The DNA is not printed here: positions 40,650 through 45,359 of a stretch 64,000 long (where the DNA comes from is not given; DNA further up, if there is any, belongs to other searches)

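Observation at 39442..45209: Low-GC glycosylation island after flgL with a five-domain 1469-aa methyltransferase/glycosyltransferase fusion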

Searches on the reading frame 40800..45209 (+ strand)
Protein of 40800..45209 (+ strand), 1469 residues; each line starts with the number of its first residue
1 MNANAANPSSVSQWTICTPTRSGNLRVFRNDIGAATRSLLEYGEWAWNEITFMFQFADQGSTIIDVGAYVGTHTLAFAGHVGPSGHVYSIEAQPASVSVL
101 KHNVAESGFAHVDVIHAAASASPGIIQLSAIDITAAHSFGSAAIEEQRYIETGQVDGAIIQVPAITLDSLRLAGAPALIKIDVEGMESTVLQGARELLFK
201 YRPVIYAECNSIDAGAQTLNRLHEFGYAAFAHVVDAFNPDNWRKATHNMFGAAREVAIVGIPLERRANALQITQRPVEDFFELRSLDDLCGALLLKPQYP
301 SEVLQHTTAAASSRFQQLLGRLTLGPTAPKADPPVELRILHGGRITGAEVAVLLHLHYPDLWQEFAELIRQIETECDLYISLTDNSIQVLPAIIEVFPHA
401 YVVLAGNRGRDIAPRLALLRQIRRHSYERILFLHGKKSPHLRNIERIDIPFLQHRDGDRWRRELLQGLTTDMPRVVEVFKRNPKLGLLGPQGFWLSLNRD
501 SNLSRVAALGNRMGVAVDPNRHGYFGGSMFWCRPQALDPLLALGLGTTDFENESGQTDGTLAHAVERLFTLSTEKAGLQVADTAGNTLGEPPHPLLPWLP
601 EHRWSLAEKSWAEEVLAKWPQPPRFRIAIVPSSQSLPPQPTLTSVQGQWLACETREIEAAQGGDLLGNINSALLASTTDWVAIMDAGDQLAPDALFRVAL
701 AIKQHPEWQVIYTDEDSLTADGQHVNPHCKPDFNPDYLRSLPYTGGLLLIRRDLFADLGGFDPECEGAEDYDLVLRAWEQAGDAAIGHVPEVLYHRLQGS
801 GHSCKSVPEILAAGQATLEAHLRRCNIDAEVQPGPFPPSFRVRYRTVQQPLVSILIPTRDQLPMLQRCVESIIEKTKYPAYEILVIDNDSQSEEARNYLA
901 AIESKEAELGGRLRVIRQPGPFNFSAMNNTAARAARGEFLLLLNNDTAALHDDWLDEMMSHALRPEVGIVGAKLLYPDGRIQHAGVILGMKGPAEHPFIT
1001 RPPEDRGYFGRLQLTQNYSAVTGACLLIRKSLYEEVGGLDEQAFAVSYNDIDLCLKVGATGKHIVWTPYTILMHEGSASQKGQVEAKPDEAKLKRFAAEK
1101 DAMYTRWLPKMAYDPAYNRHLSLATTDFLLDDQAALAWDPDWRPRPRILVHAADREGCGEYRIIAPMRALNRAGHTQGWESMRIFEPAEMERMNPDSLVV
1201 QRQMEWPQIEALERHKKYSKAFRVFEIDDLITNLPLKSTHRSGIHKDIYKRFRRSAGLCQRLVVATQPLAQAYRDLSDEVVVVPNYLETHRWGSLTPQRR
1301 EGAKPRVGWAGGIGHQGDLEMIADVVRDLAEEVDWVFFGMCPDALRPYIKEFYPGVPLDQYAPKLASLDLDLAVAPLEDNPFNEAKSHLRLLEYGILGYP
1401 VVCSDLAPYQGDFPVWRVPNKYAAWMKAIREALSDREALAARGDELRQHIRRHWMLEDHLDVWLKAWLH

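Call 5: search_protein_families(library=pfam, proteins=[window:40800-45209:+], max_evalue=0.01)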
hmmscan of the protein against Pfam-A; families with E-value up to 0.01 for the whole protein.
window:40800-45209:+ (1469 aa): 11 families
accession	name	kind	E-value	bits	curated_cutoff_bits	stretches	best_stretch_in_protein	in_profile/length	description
PF05045.17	RgpF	-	1.3e-30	107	25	1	347-573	269-498/503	Rhamnan synthesis protein F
PF00535.33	Glycos_transf_2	-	4.6e-28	98.7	23.3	2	853-1036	1-167/168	Glycosyl transferase family 2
PF13641.12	Glyco_tranf_2_3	-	3.2e-24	86.7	27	2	850-1076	2-213/230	Glycosyltransferase like family 2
PF05050.19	Methyltransf_21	-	7.5e-17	62.4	22.7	1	65-227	1-171/173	Methyltransferase FkbM domain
PF13632.12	Glyco_trans_2_3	-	3.1e-09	37.4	27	1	941-1080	3-128/198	Glycosyl transferase family group 2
PF10111.15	Glyco_tranf_2_2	-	5.9e-09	36.3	27.3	1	742-777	163-199/276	Glycosyltransferase like family 2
PF13847.12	Methyltransf_31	-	5.6e-05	23.3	27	1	58-123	2-67/145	Methyltransferase domain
PF02709.20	Glyco_transf_7C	-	0.00013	22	23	0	740-783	16-61/78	N-terminal domain of galactosyltransferase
PF02475.24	TRM5-TYW2_MTfase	-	0.00094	19.6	28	1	48-105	25-81/164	TRM5/TYW2 methyltransferase domain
PF01209.24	Ubie_methyltran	-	0.0013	18.6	20.1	1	46-123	34-111/233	ubiE/COQ5 methyltransferase family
PF01135.25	PCMT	-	0.007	16.6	20.3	0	58-117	72-131/210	Protein-L-isoaspartate(D-aspartate) O-methyltransferase (PCMT)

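Call 6: search_protein_families(library=ncbifam, proteins=[window:40800-45209:+], max_evalue=0.01)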
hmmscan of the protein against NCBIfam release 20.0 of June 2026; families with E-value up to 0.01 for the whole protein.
window:40800-45209:+ (1469 aa): 23 families
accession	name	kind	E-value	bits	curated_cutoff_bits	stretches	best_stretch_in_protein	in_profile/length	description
TIGR01444.1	fkbM_fam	subfamily_domain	3.2e-26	92.5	37.7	1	62-209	1-142/143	FkbM family methyltransferase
TIGR03965.1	mycofact_glyco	equivalog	3.9e-26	91.9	280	2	849-1075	73-281/467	mycofactocin biosynthesis glycosyltransferase MftF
NF041875.1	EPS_EpsD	equivalog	5.6e-13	49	370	1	852-1076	1-208/325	exopolysaccharide biosynthesis glycosyltransferase EpsD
NF038299.1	EPS_HpsN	equivalog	1.7e-10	40.4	425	1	850-1077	1-223/317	hormogonium polysaccharide biosynthesis glycosyltransferase HpsN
TIGR04283.1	glyco_like_mftF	equivalog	3.1e-09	36.8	182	1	852-1072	1-183/221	TIGR04283 family arsenosugar biosynthesis glycosyltransferase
TIGR03937.1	PgaC_IcaA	equivalog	1.3e-07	30.9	422.3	1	846-1070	41-246/407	poly-beta-1,6-N-acetyl-D-glucosamine synthase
NF047683.1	TeichurnBiosyTuaG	equivalog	2.8e-07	30.4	400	1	847-951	3-101/252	teichuronic acid biosynthesis protein TuaG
NF050050.1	ProtGlycPglI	equivalog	4.1e-07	29.7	500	1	850-982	2-128/306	GalNAc(5)-diNAcBac-PP-undecaprenol beta-1,3-glucosyltransferase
TIGR02469.1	CbiT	equivalog_domain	1.9e-06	28.1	78.3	1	59-120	19-79/124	precorrin-6Y C5,15-methyltransferase (decarboxylating) subunit CbiT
TIGR03469.1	HpnB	hypoth_equivalog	5.4e-06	25.7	379.25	1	848-946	42-145/386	hopene-associated glycosyltransferase HpnB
TIGR04017.1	WcaA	equivalog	2.8e-05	23.9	495.75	1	847-986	2-130/279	colanic acid biosynthesis glycosyltransferase WcaA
NF007453.0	PRK10018.1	equivalog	7.6e-05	22.5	382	1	847-986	3-131/280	colanic acid biosynthesis glycosyltransferase WcaA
NF001556.0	PRK00377.1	equivalog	7.7e-05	22.5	238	1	59-173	40-154/198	cobalt-precorrin-6Y C(15)-methyltransferase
TIGR02752.1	MenG_heptapren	equivalog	0.00039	20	419.85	1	46-121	32-107/231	demethylmenaquinone methyltransferase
NF008823.0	PRK11873.1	subfamily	0.00041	19.9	263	1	58-115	76-133/272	arsenite methyltransferase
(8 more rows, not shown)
